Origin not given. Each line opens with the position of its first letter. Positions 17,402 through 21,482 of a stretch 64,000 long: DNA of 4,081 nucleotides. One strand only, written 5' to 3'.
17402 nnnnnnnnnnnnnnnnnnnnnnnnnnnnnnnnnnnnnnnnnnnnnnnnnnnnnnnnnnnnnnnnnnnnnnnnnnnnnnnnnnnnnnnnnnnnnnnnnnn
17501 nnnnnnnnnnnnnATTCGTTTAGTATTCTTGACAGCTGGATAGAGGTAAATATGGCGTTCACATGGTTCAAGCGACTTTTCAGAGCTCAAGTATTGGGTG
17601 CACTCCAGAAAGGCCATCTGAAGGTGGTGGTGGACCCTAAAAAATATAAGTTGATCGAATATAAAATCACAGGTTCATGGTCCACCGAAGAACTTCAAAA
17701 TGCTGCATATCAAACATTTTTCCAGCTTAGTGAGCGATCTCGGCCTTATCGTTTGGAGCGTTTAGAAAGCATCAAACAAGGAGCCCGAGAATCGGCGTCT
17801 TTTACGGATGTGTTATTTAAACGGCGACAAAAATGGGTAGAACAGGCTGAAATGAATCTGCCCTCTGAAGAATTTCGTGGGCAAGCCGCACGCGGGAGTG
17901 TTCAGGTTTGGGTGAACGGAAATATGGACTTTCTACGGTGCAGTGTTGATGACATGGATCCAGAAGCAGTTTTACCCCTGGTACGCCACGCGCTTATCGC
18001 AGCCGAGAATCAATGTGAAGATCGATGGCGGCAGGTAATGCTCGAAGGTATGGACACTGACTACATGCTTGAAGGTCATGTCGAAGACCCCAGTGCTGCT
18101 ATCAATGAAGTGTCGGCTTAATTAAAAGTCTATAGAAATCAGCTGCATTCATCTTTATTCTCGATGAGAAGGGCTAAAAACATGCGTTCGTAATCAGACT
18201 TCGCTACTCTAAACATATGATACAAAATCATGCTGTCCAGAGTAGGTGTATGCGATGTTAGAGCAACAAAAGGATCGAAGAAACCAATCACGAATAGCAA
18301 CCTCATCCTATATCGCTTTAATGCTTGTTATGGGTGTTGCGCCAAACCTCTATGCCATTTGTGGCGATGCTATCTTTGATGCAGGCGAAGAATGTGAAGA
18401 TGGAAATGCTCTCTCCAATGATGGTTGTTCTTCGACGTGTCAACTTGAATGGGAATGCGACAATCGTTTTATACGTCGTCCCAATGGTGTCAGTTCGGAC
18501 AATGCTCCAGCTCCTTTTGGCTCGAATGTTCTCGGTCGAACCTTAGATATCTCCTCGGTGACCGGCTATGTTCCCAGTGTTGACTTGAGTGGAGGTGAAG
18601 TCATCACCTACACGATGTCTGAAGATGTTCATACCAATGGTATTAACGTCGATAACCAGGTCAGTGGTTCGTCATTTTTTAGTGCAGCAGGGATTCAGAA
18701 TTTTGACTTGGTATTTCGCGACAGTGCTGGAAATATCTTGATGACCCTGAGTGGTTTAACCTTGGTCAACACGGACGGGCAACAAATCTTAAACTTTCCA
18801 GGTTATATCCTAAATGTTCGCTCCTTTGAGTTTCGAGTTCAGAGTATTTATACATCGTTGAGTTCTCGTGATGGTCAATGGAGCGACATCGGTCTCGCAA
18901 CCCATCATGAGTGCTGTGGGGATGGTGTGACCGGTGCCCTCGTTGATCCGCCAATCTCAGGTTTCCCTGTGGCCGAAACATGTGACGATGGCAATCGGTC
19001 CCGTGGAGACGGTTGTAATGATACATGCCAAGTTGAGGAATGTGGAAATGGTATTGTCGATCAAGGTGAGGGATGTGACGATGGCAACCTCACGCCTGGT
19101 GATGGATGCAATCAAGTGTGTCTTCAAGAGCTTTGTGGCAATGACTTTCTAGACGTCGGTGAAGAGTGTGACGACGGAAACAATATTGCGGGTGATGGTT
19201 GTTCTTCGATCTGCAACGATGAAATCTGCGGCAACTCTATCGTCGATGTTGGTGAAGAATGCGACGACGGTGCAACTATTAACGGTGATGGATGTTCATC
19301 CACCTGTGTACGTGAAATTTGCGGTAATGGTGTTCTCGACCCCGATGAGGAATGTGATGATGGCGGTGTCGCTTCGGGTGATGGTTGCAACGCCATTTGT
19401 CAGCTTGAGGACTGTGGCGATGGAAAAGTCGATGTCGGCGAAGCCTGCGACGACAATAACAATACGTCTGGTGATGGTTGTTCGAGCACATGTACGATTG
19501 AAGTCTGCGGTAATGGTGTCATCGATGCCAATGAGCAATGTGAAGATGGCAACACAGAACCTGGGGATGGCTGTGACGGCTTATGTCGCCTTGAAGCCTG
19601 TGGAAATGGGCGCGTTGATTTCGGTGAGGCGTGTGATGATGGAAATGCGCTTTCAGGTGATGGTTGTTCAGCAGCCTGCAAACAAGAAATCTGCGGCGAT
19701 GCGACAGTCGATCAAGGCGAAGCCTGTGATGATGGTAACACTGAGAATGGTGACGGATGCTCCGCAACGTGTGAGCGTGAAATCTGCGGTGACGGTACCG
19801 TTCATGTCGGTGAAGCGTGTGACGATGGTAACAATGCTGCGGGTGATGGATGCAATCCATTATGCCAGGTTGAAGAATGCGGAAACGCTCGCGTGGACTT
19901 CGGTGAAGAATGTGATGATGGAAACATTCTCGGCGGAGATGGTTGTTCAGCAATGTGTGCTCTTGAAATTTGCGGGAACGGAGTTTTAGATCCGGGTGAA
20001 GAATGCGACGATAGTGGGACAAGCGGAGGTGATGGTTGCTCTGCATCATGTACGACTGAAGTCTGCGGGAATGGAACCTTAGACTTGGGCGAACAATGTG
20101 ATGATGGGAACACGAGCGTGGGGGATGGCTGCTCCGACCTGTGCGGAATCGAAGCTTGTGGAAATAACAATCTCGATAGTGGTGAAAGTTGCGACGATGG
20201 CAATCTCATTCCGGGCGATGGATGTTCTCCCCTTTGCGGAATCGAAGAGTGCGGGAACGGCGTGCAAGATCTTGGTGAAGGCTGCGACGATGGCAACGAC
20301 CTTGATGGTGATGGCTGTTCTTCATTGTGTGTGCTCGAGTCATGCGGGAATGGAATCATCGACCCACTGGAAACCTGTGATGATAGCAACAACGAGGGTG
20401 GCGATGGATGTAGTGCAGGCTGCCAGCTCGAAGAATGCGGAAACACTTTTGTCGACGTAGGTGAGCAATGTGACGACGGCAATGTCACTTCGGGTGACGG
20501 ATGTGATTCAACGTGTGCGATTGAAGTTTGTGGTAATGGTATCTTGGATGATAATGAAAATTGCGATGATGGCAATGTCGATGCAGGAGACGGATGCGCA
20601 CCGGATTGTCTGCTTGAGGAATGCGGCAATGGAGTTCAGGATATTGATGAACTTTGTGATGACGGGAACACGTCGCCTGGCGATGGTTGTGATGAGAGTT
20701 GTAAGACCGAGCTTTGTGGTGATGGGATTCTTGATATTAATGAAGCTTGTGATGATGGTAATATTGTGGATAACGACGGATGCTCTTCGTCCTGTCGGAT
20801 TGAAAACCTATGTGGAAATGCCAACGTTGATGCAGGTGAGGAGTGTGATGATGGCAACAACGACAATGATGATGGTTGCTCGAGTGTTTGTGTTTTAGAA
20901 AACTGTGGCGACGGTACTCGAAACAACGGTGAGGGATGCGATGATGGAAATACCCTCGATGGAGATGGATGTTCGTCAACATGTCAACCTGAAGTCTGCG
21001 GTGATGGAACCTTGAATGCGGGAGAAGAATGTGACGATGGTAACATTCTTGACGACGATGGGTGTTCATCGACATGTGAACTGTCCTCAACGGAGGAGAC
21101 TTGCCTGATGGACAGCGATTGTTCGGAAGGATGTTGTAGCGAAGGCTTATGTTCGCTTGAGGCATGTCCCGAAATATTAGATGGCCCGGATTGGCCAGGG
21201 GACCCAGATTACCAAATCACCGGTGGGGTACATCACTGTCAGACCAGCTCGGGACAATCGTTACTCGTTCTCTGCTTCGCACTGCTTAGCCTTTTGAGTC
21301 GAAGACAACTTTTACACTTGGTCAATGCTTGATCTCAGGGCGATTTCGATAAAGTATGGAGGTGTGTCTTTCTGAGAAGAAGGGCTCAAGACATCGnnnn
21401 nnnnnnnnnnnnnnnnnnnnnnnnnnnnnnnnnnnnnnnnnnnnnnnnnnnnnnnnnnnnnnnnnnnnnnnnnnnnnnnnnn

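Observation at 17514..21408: clpP and clpX split by a 3.9-kb insertion carrying a hypothetical gene and a giant Cys-repeat protein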

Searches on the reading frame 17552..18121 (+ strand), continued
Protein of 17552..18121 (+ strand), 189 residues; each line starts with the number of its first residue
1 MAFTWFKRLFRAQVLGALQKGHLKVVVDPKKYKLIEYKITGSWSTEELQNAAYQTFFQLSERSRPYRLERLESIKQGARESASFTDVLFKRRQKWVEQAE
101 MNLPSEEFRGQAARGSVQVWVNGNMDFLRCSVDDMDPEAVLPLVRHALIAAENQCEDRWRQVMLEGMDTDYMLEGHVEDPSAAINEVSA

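Call 43: predict_structure(alignment_id=A1)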
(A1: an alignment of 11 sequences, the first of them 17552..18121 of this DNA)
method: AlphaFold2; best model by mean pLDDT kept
length: 189 residues; sequences in the alignment: 11
mean_pLDDT: 82.7   pTM: 0.71
mean pLDDT of the five models: 82.7, 81.0, 80.9, 80.2, 78.2
residues with pLDDT >= 90: 86; 70-90: 62; 50-70: 37; < 50: 4
segments of 3 or more residues with pLDDT < 50: none
pLDDT, mean of each block of 10 residues (from residue 1): 74 63 88 87 88 92 93 89 69 83 95 96 96 91 94 95 69 51 55
secondary structure, 60 per line:
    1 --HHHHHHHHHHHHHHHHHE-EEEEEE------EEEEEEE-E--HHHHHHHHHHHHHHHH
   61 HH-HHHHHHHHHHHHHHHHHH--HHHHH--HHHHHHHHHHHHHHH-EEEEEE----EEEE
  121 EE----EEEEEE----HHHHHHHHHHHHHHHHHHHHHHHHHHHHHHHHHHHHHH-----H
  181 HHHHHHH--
elements in order: H3-19 E22-27 E34-40 H45-62 H64-81 H84-88 H91-105 E107-112 E117-122 E127-132 H137-174 H180-187
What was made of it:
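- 17552..18121 (+): ORF2: a 189-aa protein with a YbaB/EbfC-fold C-terminal half (residues ~91-174) and a ~90-residue N-terminal extension. It belongs to a small family embedded in clp clusters. It starts 38 bp after clpP and has a GAGG ribosome-binding site. AF2 pLDDT is 82.7 (call 43).
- On YbaB/EbfC (PF02575): AF2 pLDDT 82.7 (call 43).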

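Call 47: fold_search(model_id=the predicted structure, library=pdb)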
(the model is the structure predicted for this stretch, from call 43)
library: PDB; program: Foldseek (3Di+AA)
matches with E <= 10: 329; with E <= 0.001: 5
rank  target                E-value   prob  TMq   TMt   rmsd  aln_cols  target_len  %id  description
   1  1pug_A                2.7e-04  1.00  0.34  0.64   3.0        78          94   23  Structure of E. coli Ybab (released 2003-07-08)
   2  1j8b                  4.2e-04  1.00  0.35  0.67   5.0        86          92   20  Structure of YbaB from Haemophilus influenzae (HI0442), a protein of unknown function (released 2003-01-14)
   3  1pug_C                6.1e-04  1.00  0.36  0.80   1.8        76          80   24  Structure of E. coli Ybab (released 2003-07-08)
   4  1ybx_A                1.0e-03  1.00  0.37  0.72   2.9        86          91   20  Conserved hypothetical protein Cth-383 from Clostridium thermocellum (released 2005-02-01)
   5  1ybx_B                1.0e-03  1.00  0.37  0.70   3.9        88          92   17  Conserved hypothetical protein Cth-383 from Clostridium thermocellum (released 2005-02-01)
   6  1pug_B                1.3e-03  1.00  0.33  0.78   1.9        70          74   23  Structure of E. coli Ybab (released 2003-07-08)
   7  5yrx                  1.4e-03  1.00  0.31  0.78   2.0        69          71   26  Crystal structure of a hypothetical protein Rv3716c from Mycobacterium tuberculosis (released 2018-05-16)
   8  1pug_D                2.2e-03  1.00  0.32  0.77   1.9        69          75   23  Structure of E. coli Ybab (released 2003-07-08)
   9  3f42_B                3.0e-03  1.00  0.34  0.69   2.9        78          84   22  Crystal structure of uncharacterized protein HP0035 from Helicobacter pylori (released 2008-11-18)
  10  3f42_A                3.2e-03  1.00  0.34  0.63   4.2        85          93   21  Crystal structure of uncharacterized protein HP0035 from Helicobacter pylori (released 2008-11-18)
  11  7pub_DK               7.7e-03  1.00  0.38  0.28   6.1       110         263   15  Late assembly intermediate of the Trypanosoma brucei mitoribosomal small subunit (released 2022-05-04)
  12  7pua_DK               1.1e-02  1.00  0.40  0.29   4.3       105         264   14  Middle assembly intermediate of the Trypanosoma brucei mitoribosomal small subunit (released 2022-03-02)
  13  6hiw_DM               1.1e-02  1.00  0.35  0.24   9.8       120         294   15  Cryo-EM structure of the Trypanosoma brucei mitochondrial ribosome - This entry contains the complete small mitoribos (released 2018-09-26)
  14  7aor_an               1.3e-02  1.00  0.34  0.23   5.6        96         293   16  mt-SSU from Trypanosoma cruzi in complex with mt-IF-3. (released 2021-04-28)
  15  6hiw_DK               1.4e-02  1.00  0.40  0.30  10.5       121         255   16  Cryo-EM structure of the Trypanosoma brucei mitochondrial ribosome - This entry contains the complete small mitoribos (released 2018-09-26)
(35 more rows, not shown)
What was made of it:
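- On YbaB/EbfC (PF02575): Foldseek E 3e-4 to 1pug (call 47).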

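Call 50: search_protein_families(library=pfam, alignment_id=A1, max_evalue=0.01)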
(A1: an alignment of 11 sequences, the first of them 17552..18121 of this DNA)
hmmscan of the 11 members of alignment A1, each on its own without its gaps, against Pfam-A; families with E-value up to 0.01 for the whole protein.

A. member 1, window:17552-18121:+ (189 aa): 2 families
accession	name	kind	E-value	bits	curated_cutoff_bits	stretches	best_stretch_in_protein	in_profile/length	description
PF02575.21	YbaB_DNA_bd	-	7.4e-06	26.5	25.5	1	91-163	6-79/91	YbaB/EbfC DNA-binding family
PF09019.17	EcoRII-C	-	0.0092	16.5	25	0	124-166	69-110/165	EcoRII C terminal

B. families by the number of members that match (of 11 scanned): 2 families
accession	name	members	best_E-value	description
PF02575.21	YbaB_DNA_bd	8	1.3e-06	YbaB/EbfC DNA-binding family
PF09019.17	EcoRII-C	1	0.0092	EcoRII C terminal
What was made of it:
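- On YbaB/EbfC (PF02575): 8 of 11 family members hit the model at E <= 0.01 (call 50).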

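Call 96: search_protein_families(library=phrogs, proteins=[window:17552-18121:+], max_evalue=0.001)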
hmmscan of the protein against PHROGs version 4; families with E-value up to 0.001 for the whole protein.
window:17552-18121:+ (189 aa): 0 families

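Call 97: search_protein_families(library=padloc, proteins=[window:17552-18121:+], max_evalue=0.001)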
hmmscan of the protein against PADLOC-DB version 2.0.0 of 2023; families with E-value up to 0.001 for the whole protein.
window:17552-18121:+ (189 aa): 0 families

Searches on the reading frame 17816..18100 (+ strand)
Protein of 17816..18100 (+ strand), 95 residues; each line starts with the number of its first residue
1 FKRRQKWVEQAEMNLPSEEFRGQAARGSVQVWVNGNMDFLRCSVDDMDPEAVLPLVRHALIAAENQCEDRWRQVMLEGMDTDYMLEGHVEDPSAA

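Call 82: search_solved_structures(query=A7, max_evalue=1, show_alignments=1)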
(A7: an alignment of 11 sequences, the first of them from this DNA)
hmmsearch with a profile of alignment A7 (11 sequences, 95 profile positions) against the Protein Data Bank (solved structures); distinct sequences matched with E-value up to 1: 11.
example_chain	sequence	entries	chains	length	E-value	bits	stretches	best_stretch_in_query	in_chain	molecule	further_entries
1pug_A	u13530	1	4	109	7.6e-06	29.2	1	4-76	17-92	Hypothetical UPF0133 protein ybaB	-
1j8b_A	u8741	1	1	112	6.2e-05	26.3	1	4-74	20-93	YbaB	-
5yrx_A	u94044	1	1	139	0.00017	24.9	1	3-74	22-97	Nucleoid-associated protein Rv3716c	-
1wkm_A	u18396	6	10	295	0.011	19.1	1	29-73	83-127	Methionine aminopeptidase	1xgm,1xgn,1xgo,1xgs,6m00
6lvh_A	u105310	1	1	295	0.011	19.1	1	29-73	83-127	Methionine aminopeptidase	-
2dfi_A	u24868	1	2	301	0.011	19.1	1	29-73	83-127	Methionine aminopeptidase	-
1ybx_A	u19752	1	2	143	0.1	16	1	3-71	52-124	Conserved hypothetical protein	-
9c8w_A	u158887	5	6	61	0.17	15.3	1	38-83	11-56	landiscernin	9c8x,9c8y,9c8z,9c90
2npb_A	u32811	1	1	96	0.34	14.3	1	26-71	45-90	Selenoprotein W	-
7mgp_A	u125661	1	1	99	0.52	13.7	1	25-64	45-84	BMC domain-containing protein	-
2a4v_A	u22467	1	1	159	0.93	12.9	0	31-57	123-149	Peroxiredoxin DOT5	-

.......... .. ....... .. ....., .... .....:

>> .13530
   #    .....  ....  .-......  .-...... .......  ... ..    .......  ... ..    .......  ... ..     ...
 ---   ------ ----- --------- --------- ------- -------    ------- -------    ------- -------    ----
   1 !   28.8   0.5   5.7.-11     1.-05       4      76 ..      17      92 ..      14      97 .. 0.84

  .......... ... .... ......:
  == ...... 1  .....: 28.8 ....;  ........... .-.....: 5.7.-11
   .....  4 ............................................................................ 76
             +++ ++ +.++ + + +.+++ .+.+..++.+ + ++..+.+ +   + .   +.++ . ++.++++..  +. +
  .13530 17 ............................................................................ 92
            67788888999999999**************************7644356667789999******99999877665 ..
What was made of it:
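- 17552..18121 (+): A profile of the C-half matches E. coli YbaB at E 7.6e-6 (call 82).
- On YbaB/EbfC (PF02575): A family profile matches E. coli YbaB 1pug at E 7.6e-6 (call 82).
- E. coli YbaB itself starts MFGKGG, as seen in the alignment to 1pug (call 82) and known to me.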

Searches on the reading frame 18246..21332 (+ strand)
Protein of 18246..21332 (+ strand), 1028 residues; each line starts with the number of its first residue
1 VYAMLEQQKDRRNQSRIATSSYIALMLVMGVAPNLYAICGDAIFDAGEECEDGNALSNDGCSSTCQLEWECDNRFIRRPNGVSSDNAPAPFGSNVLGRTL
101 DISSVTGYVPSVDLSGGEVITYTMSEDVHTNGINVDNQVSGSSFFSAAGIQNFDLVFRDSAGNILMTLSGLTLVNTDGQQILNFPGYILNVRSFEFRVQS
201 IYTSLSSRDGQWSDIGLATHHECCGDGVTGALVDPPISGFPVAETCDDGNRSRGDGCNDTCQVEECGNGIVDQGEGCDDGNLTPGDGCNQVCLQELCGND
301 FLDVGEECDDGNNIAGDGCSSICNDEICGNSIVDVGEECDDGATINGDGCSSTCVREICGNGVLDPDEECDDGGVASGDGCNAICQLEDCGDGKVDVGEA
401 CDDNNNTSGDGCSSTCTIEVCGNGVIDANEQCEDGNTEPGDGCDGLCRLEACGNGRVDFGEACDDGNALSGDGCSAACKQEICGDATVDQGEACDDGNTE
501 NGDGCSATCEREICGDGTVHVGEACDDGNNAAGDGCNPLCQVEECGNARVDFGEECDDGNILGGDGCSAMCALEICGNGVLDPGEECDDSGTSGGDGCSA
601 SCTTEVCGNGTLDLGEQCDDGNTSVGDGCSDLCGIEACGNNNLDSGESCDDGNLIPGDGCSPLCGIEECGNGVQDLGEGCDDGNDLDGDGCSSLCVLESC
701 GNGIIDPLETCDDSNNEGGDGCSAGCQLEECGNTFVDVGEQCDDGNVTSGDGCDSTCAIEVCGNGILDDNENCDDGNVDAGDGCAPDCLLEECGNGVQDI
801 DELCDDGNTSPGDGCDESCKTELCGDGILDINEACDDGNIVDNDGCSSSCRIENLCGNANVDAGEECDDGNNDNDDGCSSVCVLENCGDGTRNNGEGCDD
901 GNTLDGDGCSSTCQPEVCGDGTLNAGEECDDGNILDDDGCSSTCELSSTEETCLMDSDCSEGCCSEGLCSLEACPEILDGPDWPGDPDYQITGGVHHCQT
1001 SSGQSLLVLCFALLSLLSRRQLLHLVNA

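Call 3: search_protein_families(library=pfam, proteins=[window:18246-21332:+], max_evalue=0.01)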
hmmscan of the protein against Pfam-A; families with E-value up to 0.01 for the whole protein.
window:18246-21332:+ (1028 aa): 1 family
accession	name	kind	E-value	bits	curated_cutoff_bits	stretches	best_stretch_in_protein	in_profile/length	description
PF13948.11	DUF4215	-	7.8e-104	340.3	27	19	414-447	15-46/47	Domain of unknown function (DUF4215)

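Call 4: search_protein_families(library=ncbifam, proteins=[window:18246-21332:+], max_evalue=0.01)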
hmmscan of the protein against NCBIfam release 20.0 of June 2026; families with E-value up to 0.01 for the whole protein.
window:18246-21332:+ (1028 aa): 1 family
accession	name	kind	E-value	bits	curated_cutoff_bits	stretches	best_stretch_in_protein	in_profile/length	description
TIGR02232.1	myxo_disulf_rpt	repeat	4.6e-212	685.5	20.8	24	822-854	2-34/38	cysteine-rich acidic repeat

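Call 96: search_protein_families(library=phrogs, proteins=[window:18255-21332:+], max_evalue=0.001)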
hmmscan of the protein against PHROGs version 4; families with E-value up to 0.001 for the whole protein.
window:18255-21332:+ (1025 aa): 0 families

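Call 97: search_protein_families(library=padloc, proteins=[window:18255-21332:+], max_evalue=0.001)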
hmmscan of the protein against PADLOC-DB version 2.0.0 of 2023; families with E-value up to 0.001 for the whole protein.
window:18255-21332:+ (1025 aa): 0 families
